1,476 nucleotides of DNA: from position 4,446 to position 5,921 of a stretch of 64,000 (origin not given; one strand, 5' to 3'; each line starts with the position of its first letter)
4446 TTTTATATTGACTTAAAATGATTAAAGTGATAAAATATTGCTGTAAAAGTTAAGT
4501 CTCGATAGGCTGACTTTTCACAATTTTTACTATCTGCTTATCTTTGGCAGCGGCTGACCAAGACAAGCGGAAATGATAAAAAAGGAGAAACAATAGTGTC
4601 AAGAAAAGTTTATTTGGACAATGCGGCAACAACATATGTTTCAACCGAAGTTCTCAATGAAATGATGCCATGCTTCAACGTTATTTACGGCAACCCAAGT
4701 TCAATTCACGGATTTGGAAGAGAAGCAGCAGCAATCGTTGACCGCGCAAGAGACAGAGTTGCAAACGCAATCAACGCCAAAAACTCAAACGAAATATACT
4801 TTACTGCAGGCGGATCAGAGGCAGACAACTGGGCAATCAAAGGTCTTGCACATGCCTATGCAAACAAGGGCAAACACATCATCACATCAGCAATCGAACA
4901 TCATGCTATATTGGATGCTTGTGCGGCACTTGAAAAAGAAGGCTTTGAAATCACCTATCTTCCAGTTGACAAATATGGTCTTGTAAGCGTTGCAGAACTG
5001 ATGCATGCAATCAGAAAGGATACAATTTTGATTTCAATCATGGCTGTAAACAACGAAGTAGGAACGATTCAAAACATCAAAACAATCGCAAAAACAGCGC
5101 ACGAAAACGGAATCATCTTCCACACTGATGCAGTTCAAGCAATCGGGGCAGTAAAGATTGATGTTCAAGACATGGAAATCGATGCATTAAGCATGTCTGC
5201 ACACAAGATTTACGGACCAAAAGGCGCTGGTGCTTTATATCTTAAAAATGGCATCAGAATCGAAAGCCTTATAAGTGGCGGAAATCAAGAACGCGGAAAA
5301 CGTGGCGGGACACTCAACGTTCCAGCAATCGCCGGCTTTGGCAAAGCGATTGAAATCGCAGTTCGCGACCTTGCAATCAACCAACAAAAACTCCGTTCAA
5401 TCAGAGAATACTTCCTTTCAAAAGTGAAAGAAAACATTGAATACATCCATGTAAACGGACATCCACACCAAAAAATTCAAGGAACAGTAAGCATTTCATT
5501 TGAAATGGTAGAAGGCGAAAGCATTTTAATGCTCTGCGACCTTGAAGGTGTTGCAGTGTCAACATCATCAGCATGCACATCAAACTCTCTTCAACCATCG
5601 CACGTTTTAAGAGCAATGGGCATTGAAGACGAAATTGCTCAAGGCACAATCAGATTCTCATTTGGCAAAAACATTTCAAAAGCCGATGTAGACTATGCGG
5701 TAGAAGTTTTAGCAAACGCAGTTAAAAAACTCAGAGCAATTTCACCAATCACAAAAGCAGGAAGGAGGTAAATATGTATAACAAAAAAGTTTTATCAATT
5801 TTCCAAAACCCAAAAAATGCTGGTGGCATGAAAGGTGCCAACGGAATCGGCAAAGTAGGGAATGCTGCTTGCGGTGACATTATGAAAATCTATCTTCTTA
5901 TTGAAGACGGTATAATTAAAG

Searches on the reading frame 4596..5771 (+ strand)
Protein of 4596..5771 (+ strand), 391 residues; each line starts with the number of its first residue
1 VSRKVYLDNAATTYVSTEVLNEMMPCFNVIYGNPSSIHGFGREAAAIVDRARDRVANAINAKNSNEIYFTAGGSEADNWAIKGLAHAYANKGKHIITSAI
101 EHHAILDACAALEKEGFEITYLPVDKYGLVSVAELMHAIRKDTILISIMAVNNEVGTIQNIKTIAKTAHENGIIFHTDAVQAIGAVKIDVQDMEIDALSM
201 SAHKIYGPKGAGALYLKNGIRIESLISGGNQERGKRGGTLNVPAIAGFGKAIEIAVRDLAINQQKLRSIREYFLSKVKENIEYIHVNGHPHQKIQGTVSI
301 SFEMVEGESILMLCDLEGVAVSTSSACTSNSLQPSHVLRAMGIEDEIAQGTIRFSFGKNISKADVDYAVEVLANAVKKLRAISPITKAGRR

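Call 8: search_protein_families(library=pfam, proteins=[window:4596-5771:+])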
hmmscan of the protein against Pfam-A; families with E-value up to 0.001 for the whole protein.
window:4596-5771:+ (391 aa): 3 families
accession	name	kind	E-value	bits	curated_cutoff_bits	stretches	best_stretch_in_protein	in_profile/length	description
PF00266.25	Aminotran_5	-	5.5e-84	282.7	21.5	1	5-367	1-370/371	Aminotransferase class-V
PF01212.27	Beta_elim_lyase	-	1e-06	28.8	27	1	50-205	36-200/288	Beta-eliminating lyase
PF01041.23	DegT_DnrJ_EryC1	-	0.00017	21.4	19.8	1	87-186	59-153/360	DegT/DnrJ/EryC1/StrS aminotransferase family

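Call 38: find_encoding_contigs(protein=window:4596-5771:+, flank=3000, max_places=10)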
Protein window:4596-5771:+ (391 aa): 23 contigs read that carry it; 9 places shown.
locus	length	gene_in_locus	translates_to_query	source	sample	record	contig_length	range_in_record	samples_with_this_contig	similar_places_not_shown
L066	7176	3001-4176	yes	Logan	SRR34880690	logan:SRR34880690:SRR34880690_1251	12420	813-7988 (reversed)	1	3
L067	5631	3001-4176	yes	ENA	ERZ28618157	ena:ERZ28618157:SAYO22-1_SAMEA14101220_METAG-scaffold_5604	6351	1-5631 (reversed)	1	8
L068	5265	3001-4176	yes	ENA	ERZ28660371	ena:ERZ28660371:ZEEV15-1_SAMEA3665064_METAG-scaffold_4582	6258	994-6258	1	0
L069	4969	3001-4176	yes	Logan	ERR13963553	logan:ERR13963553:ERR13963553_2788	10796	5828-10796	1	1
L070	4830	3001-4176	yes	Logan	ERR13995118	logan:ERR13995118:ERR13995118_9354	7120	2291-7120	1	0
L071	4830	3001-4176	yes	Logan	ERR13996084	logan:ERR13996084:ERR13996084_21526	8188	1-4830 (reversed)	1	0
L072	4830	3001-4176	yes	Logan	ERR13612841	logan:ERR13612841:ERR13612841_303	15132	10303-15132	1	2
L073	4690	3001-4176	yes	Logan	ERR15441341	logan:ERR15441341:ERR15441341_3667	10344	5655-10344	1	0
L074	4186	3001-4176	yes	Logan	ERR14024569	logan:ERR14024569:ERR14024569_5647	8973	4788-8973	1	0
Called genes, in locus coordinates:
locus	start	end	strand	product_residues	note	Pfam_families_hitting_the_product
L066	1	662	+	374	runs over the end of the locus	PF00070:Pyr_redox, PF01134:GIDA (weak), PF07992:Pyr_redox_2, PF13738:Pyr_redox_3 (weak), PF01134:GIDA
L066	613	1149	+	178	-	PF00227:Proteasome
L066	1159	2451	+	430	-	PF00004:AAA (faint), PF07728:AAA_5 (faint), PF07724:AAA_2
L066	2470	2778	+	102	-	PF00085:Thioredoxin, PF14595:Thioredoxin_9 (weak), PF13098:Thioredoxin_2, PF13905:Thioredoxin_8 (faint)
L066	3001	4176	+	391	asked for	PF00266:Aminotran_5, PF01212:Beta_elim_lyase (weak)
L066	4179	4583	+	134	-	PF01592:NifU_N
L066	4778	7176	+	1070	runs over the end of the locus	?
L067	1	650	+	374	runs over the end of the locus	PF00070:Pyr_redox (weak), PF01134:GIDA (weak), PF07992:Pyr_redox_2, PF13738:Pyr_redox_3 (weak), PF01134:GIDA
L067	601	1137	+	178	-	PF00227:Proteasome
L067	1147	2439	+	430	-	PF00004:AAA (faint), PF07728:AAA_5 (faint), PF07724:AAA_2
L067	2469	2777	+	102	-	PF00085:Thioredoxin, PF14595:Thioredoxin_9 (weak), PF13098:Thioredoxin_2, PF13905:Thioredoxin_8 (faint)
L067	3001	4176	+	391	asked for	PF00266:Aminotran_5, PF01212:Beta_elim_lyase (weak)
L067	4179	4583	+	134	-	PF01592:NifU_N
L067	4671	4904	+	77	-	-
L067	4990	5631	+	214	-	?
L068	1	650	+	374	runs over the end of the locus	PF00070:Pyr_redox (weak), PF01134:GIDA (weak), PF07992:Pyr_redox_2, PF13738:Pyr_redox_3 (weak), PF01134:GIDA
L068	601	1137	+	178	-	PF00227:Proteasome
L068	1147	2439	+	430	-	PF00004:AAA (faint), PF07728:AAA_5 (faint), PF07724:AAA_2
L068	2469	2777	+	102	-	PF00085:Thioredoxin, PF14595:Thioredoxin_9 (weak), PF13098:Thioredoxin_2, PF13905:Thioredoxin_8 (faint)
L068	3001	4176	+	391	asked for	PF00266:Aminotran_5, PF01212:Beta_elim_lyase (weak)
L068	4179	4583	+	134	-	PF01592:NifU_N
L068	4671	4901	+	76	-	-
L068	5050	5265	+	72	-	?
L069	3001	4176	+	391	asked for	PF00266:Aminotran_5, PF01212:Beta_elim_lyase (weak)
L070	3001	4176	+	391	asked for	PF00266:Aminotran_5, PF01212:Beta_elim_lyase (weak)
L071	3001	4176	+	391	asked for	PF00266:Aminotran_5, PF01212:Beta_elim_lyase (weak)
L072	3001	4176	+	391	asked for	PF00266:Aminotran_5, PF01212:Beta_elim_lyase (weak)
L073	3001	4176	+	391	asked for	PF00266:Aminotran_5, PF01212:Beta_elim_lyase (weak)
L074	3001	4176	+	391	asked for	PF00266:Aminotran_5, PF01212:Beta_elim_lyase (weak)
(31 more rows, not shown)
